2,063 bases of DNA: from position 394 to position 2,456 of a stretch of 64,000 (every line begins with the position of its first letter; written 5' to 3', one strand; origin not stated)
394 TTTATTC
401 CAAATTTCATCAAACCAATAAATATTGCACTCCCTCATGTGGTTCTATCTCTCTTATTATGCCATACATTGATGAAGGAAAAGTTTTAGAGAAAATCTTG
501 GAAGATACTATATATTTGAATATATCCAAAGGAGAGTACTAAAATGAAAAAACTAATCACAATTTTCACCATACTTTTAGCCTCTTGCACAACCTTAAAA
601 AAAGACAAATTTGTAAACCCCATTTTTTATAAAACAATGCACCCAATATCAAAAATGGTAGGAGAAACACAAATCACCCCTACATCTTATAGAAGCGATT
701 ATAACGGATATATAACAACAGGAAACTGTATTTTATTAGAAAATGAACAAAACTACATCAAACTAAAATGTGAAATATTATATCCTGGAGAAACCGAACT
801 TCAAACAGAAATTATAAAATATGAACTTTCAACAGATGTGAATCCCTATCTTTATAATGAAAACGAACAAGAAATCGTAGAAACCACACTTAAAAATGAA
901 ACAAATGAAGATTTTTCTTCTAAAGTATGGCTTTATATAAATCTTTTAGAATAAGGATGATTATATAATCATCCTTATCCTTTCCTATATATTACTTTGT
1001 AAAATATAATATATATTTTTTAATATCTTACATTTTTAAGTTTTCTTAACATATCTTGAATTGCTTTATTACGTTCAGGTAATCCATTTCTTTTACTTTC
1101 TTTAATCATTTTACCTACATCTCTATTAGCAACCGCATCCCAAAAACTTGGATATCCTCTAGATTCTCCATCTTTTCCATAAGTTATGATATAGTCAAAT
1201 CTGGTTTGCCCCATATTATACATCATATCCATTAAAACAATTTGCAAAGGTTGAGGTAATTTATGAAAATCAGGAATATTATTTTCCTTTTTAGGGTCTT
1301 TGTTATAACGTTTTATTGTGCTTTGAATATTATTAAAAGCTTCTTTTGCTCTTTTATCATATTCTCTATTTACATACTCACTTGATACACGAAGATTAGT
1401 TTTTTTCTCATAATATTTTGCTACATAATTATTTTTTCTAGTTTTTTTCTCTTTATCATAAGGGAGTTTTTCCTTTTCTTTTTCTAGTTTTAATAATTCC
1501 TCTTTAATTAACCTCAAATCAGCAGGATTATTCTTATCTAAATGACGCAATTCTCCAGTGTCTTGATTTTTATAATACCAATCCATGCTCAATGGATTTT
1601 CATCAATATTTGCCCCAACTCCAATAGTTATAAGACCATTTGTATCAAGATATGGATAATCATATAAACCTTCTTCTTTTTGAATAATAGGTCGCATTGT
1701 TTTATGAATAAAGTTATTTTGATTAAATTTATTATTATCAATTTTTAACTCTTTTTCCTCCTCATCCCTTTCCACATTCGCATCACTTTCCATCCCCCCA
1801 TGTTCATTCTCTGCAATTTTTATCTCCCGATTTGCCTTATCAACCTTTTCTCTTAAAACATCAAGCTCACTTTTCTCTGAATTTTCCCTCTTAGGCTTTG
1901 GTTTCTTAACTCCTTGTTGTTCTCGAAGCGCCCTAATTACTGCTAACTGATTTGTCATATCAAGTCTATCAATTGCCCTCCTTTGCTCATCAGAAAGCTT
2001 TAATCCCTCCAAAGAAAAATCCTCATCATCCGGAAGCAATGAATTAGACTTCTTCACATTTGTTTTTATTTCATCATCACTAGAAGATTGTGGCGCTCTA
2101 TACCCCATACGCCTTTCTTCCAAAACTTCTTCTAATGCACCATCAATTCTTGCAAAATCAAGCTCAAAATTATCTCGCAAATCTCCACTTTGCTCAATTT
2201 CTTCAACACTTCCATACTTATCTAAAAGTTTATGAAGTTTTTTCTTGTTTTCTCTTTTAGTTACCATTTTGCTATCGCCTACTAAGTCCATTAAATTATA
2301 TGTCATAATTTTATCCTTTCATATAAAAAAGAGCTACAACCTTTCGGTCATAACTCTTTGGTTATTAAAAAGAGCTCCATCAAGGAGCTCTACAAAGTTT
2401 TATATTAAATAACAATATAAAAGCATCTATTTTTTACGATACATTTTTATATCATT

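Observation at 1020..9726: Polymorphic muramidases: one conserved ~188-aa N-terminal module fused to two different peptidoglycan-hydrolase folds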

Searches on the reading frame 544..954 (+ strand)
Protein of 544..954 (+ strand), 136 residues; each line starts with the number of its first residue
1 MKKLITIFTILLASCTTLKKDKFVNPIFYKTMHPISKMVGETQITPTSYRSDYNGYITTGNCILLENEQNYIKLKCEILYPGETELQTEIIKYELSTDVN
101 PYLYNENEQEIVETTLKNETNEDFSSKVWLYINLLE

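Call 6: search_protein_families(library=pfam, proteins=[window:544-954:+], max_evalue=0.01)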
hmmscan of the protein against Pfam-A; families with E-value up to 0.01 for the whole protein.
window:544-954:+ (136 aa): 0 families

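Call 51: search_protein_families(library=pfam, proteins=[window:544-954:+], max_evalue=1)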
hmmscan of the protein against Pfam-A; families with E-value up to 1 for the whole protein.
window:544-954:+ (136 aa): 0 families

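Call 99: find_homologous_proteins(query=window:544-954:+, max_evalue=0.001)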
Query window:544-954:+ (136 aa): 37 proteins with E <= 0.001 among 49 candidates.
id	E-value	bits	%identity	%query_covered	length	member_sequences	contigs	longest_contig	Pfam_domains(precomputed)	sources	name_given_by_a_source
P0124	5.6e-82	290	99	100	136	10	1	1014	-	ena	-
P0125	9.6e-72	257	88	98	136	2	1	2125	-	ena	-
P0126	7.4e-71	254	87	100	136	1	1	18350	-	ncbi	-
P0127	4.8e-69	248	85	100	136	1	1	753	-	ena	-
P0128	5.0e-68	245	82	100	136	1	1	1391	-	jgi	jgi:hypothetical protein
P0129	5.4e-67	242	83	100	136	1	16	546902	-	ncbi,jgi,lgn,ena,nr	ncbi:MAG: hypothetical protein E7005_01675 [Alphaproteobacteria bacterium]|nr:hypothetical protein [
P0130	9.8e-67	241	81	100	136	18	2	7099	-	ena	-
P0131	1.1e-66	241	81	100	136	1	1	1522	-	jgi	-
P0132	2.6e-66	239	79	100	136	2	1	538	-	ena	-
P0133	2.9e-66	239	80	100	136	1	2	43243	-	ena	-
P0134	5.3e-66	238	81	100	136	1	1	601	-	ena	-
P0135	1.1e-65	237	80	100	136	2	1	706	-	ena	-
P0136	1.0e-63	231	77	100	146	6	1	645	-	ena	-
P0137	1.1e-63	231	80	100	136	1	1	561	-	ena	-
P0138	3.3e-63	229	79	100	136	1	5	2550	-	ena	-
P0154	2.7e-51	191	65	100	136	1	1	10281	-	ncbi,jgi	jgi:hypothetical protein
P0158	2.8e-43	165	57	100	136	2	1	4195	-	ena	-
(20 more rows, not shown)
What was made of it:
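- Tried and rejected: The lipo136 family is confined to the same clade and is unnamed (call 99).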

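Call 100: find_encoding_contigs(protein=P0158, flank=5000, max_places=2)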
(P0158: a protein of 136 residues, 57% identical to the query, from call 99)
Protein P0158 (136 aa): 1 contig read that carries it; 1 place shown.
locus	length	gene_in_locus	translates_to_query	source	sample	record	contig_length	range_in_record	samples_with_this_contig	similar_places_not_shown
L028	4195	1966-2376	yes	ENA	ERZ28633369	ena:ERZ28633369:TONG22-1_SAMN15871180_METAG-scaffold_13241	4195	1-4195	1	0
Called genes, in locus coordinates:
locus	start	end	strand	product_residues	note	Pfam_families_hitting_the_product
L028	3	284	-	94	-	?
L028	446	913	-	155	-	PF00959:Phage_lysozyme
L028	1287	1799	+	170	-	-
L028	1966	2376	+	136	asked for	-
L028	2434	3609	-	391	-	-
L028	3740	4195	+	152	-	?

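Call 101: find_encoding_contigs(protein=P0154, flank=8000, max_places=2)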
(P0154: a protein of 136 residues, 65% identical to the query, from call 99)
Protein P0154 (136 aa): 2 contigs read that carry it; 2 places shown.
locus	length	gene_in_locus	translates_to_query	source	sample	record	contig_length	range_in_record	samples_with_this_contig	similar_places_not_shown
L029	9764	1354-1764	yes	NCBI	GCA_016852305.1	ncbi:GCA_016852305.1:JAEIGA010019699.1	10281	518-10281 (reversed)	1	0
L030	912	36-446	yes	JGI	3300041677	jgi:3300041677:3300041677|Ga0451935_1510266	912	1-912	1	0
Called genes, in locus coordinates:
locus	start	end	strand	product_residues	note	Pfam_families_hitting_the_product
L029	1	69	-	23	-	?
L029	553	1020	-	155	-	PF00959:Phage_lysozyme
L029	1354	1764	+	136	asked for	-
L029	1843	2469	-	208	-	-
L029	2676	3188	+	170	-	-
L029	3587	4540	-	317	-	-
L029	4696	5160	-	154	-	-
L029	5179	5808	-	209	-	-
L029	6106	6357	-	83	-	PF00550:PP-binding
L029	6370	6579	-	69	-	PF00550:PP-binding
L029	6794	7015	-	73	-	PF00550:PP-binding (weak)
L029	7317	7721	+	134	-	-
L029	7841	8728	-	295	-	-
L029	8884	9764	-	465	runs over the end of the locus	?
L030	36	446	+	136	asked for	-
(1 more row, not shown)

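Call 102: find_encoding_contigs(protein=P0126, flank=10000, max_places=2)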
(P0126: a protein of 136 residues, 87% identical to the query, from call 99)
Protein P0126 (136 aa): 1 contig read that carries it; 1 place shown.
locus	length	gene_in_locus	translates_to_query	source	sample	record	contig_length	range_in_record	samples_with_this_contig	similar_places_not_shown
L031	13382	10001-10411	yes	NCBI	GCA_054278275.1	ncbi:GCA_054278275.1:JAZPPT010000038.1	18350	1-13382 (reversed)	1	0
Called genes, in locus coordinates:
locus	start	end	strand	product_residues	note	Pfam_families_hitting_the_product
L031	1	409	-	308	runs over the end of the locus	PF23745:ANK_LRRK2 (faint), PF13606:Ank_3 (faint), PF12796:Ank_2, PF13637:Ank_4 (weak), PF13857:Ank_5 (weak), PF00023:Ank (weak)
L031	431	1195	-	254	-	-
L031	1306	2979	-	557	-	PF00091:Tubulin, PF12327:FtsZ_C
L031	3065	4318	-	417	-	PF11104:PilM_2 (faint), PF14450:FtsA, PF02491:SHS2_FTSA, PF06723:MreB_Mbl, PF14450:FtsA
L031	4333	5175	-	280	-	PF08478:POTRA_1, PF03799:FtsQ_DivIB_C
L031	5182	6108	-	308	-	PF01565:FAD_binding_4, PF02873:MurB_C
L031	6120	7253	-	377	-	PF01098:FTSW_RODA_SPOVE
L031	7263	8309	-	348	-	PF10555:MraY_sig1 (weak), PF00953:Glycos_transf_4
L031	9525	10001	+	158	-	-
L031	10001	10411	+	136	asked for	-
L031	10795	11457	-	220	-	-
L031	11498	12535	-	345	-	-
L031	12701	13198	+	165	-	-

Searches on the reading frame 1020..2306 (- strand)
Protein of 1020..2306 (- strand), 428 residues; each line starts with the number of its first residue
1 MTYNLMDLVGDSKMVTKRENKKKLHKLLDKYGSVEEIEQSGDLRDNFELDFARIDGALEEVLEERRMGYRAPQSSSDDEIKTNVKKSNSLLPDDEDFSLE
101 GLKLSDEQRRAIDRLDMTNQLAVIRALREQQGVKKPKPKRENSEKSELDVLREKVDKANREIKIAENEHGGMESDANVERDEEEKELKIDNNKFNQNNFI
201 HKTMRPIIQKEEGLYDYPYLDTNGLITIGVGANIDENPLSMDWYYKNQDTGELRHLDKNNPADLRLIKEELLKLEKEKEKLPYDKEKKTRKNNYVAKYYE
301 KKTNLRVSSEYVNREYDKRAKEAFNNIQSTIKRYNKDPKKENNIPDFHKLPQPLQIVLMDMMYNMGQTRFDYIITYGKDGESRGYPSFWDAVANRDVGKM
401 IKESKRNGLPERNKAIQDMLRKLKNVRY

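Call 6: search_protein_families(library=pfam, proteins=[window:1020-2306:-], max_evalue=0.01)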
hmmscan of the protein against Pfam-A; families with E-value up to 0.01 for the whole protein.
window:1020-2306:- (428 aa): 0 families

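Call 7: search_protein_families(library=phrogs, proteins=[window:1020-2306:-], max_evalue=0.001)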
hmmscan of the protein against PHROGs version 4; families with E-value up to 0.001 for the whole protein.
window:1020-2306:- (428 aa): 1 family
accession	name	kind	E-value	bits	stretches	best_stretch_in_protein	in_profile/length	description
phrog_7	-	lysis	3.8e-05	23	0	196-234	550-588/873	endolysin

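Call 21: search_solved_structures(query=window:1020-2306:-, max_evalue=1, show_alignments=2)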
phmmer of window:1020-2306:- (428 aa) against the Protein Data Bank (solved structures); distinct sequences matched with E-value up to 1: 3.
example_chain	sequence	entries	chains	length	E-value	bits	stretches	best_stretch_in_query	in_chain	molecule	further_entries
3mlg_A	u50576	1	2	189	0.12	14.8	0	16-67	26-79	2X chimera of Helicobacter pylori protein HP0242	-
9l7p_E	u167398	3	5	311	0.22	14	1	306-362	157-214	Retron St85 family RNA-directed DNA polymerase | Retron I-A Ec78 reverse transcriptase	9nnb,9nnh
9kjx_A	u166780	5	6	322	0.23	13.9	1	306-362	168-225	RNA-directed DNA polymerase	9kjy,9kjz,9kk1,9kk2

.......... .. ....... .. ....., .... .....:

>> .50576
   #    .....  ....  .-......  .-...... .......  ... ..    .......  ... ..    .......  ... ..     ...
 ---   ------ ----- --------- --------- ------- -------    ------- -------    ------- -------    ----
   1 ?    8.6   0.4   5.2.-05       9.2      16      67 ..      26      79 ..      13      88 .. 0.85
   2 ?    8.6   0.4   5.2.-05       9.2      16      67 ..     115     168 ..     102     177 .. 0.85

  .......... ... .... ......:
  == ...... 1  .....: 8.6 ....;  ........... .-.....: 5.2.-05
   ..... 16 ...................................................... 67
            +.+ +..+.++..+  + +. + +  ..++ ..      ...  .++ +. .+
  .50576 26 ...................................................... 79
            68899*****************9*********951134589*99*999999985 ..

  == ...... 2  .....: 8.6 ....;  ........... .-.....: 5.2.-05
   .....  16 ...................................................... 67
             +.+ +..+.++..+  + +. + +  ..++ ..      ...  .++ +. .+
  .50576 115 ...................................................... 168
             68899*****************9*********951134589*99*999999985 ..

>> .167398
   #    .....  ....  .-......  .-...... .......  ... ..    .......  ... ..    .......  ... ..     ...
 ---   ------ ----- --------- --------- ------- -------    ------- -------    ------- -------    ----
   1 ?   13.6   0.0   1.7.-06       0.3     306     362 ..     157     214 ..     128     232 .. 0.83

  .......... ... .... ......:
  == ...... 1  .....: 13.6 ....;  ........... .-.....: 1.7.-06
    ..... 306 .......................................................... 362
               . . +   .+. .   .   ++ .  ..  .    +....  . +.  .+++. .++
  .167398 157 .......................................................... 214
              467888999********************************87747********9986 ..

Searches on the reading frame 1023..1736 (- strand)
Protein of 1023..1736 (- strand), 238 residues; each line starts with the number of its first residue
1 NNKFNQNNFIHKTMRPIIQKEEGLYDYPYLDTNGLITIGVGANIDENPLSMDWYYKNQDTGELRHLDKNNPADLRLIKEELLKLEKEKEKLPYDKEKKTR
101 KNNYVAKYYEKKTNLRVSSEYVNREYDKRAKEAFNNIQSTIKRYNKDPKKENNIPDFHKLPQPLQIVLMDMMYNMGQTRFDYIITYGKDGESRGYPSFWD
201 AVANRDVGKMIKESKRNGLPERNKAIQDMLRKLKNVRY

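Call 65: search_solved_structures(query=A2, max_evalue=1, show_alignments=1)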
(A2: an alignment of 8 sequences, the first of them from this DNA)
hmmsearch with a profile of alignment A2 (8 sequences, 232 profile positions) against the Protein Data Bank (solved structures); distinct sequences matched with E-value up to 1: 389 (the best 60 are shown).
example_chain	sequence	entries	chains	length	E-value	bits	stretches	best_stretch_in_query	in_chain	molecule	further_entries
4v6u_Bl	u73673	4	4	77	0.018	17.9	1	177-229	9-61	50S ribosomal protein LX | Large ribosomal subunit protein eL20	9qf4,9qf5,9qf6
7cn7_A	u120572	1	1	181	0.034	17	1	11-49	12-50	Baseplate central spike complex protein gp5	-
1qs9_A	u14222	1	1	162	0.068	16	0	16-43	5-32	LYSOZYME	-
3cdr_A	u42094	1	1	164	0.082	15.7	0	16-44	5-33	Lysozyme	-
6xc0_A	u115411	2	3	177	0.082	15.7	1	14-49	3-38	Lysozyme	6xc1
1l50_A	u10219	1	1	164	0.086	15.7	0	16-44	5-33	T4 LYSOZYME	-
1l51_A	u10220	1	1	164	0.086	15.7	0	16-46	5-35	T4 LYSOZYME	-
1l49_A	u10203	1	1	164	0.091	15.6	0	16-44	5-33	T4 LYSOZYME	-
1l48_A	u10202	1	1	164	0.098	15.5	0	16-44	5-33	T4 LYSOZYME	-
9djo_A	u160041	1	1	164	0.11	15.4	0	16-48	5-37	Endolysin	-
5kig_A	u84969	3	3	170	0.11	15.3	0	16-44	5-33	Endolysin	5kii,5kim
9dja_A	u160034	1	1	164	0.14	14.9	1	16-48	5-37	Endolysin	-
1lpy_A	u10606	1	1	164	0.16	14.8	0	16-44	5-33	LYSOZYME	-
6emw_D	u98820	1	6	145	0.17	14.7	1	57-138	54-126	ATP-dependent Clp protease ATP-binding subunit ClpC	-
1lyf_A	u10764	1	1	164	0.17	14.7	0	16-43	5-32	T4 LYSOZYME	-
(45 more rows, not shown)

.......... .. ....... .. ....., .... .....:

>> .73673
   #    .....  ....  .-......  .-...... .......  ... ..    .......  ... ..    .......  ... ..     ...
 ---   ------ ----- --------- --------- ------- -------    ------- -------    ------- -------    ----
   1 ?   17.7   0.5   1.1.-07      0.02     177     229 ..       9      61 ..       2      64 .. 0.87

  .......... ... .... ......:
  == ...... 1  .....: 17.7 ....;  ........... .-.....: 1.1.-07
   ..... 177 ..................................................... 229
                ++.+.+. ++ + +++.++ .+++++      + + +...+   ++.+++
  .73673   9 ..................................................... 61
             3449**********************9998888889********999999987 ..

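Call 76: predict_structure(alignment_id=A4)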
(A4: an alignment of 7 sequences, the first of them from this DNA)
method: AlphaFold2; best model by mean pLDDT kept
length: 238 residues; sequences in the alignment: 7
mean_pLDDT: 88.8   pTM: 0.83
mean pLDDT of the five models: 88.8, 88.6, 87.2, 85.2, 84.5
residues with pLDDT >= 90: 151; 70-90: 78; 50-70: 8; < 50: 1
segments of 3 or more residues with pLDDT < 50: none
pLDDT, mean of each block of 10 residues (from residue 1): 81 87 85 86 75 93 94 95 93 83 87 93 91 96 95 95 94 88 83 90 95 83 88 80
secondary structure, 60 per line:
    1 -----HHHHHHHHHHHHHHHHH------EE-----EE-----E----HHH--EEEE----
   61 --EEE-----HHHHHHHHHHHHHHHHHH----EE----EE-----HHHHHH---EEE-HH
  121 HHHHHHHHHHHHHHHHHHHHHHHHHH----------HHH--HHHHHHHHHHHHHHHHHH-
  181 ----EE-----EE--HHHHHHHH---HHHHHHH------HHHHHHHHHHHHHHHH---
elements in order: H6-22 E53-56 E63-65 H71-88 H106-111 E115-117 H119-146 H162-179 H196-203 H207-213 H220-235

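Call 78: fold_search(model_id=the predicted structure, library=pdb)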
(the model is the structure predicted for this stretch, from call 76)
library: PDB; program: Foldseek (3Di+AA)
matches with E <= 10: 320; with E <= 0.001: 0
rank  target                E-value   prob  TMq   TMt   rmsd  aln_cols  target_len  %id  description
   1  1l82                  1.1e-03  1.00  0.44  0.63   8.3       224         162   16  DESIGN AND STRUCTURAL ANALYSIS OF ALTERNATIVE HYDROPHOBIC CORE PACKING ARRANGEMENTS IN BACTERIOPHAGE T4 LYSOZYME (released 1993-04-15)
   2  1l95                  1.4e-03  1.00  0.44  0.62   8.5       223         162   15  SIMILAR HYDROPHOBIC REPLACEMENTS OF LEU 99 AND PHE 153 WITHIN THE CORE OF T4 LYSOZYME HAVE DIFFERENT STRUCTURAL AND THER (released 1993-10-31)
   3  1l53                  1.7e-03  1.00  0.44  0.62   8.2       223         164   14  STRUCTURAL AND THERMODYNAMIC ANALYSIS OF THE PACKING OF TWO ALPHA-HELICES IN BACTERIOPHAGE T4 LYSOZYME (released 1991-10-15)
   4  192l                  2.1e-03  1.00  0.44  0.62   7.5       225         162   15  A HELIX INITIATION SIGNAL IN T4 LYSOZYME IDENTIFIED BY POLYALANINE MUTAGENESIS (released 1995-09-15)
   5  1l88                  2.2e-03  1.00  0.44  0.62   8.5       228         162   14  SIMILAR HYDROPHOBIC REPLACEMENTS OF LEU 99 AND PHE 153 WITHIN THE CORE OF T4 LYSOZYME HAVE DIFFERENT STRUCTURAL AND THER (released 1993-10-31)
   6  1l56                  2.8e-03  1.00  0.45  0.63   8.2       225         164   14  ANALYSIS OF THE INTERACTION BETWEEN CHARGED SIDE CHAINS AND THE ALPHA-HELIX DIPOLE USING DESIGNED THERMOSTABLE MUTANTS O (released 1991-10-15)
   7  1l85                  2.8e-03  1.00  0.43  0.60   8.6       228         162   14  SIMILAR HYDROPHOBIC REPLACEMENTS OF LEU 99 AND PHE 153 WITHIN THE CORE OF T4 LYSOZYME HAVE DIFFERENT STRUCTURAL AND THER (released 1993-10-31)
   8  5eut                  2.8e-03  1.00  0.45  0.23  10.8       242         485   14  Crystal structure of phosphatidyl inositol 4-kinase II alpha in the apo state (released 2015-12-23)
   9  148l_E                2.9e-03  1.00  0.44  0.62   8.2       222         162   14  A COVALENT ENZYME-SUBSTRATE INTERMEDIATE WITH SACCHARIDE DISTORTION IN A MUTANT T4 LYSOZYME (released 1994-04-30)
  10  1l75                  3.1e-03  1.00  0.45  0.64   8.4       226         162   15  MULTIPLE STABILIZING ALANINE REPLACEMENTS WITHIN ALPHA-HELIX 126-134 OF T4 LYSOZYME HAVE INDEPENDENT, ADDITIVE EFFECTS O (released 1991-10-15)
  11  1l44                  3.1e-03  1.00  0.43  0.61   8.2       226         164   14  CUMULATIVE SITE-DIRECTED CHARGE-CHANGE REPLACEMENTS IN BACTERIOPHAGE T4 LYSOZYME SUGGEST THAT LONG-RANGE ELECTROSTATIC I (released 1991-10-15)
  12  1qs9                  3.3e-03  1.00  0.44  0.62   8.5       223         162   16  THE INTRODUCTION OF STRAIN AND ITS EFFECTS ON THE STRUCTURE AND STABILITY OF T4 LYSOZYME (released 1999-07-02)
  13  103l                  3.5e-03  1.00  0.43  0.62   8.1       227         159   15  HOW AMINO-ACID INSERTIONS ARE ALLOWED IN AN ALPHA-HELIX OF T4 LYSOZYME (released 1993-10-31)
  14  110l                  4.2e-03  1.00  0.43  0.61   7.5       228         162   14  STRUCTURAL BASIS OF ALPHA-HELIX PROPENSITY AT TWO SITES IN T4 LYSOZYME (released 1993-10-31)
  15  1l98                  4.2e-03  1.00  0.44  0.62   8.1       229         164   13  PERTURBATION OF TRP 138 IN T4 LYSOZYME BY MUTATIONS AT GLN 105 USED TO CORRELATE CHANGES IN STRUCTURE, STABILITY, SOLVAT (released 1993-10-31)
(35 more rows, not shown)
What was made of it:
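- On GH24 / T4-lysozyme fold (LYS1 C-terminus): The fold is supported: pLDDT 88.8, with T4 lysozyme as nearly all top Foldseek hits (prob 1.00, TMt 0.60-0.64) (calls 76, 78).
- Checked: An AlphaFold model (pLDDT 88.8, call 76) gives T4 lysozyme as nearly all of the top 50 Foldseek hits (prob 1.00, TM on target 0.60-0.64, call 78).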
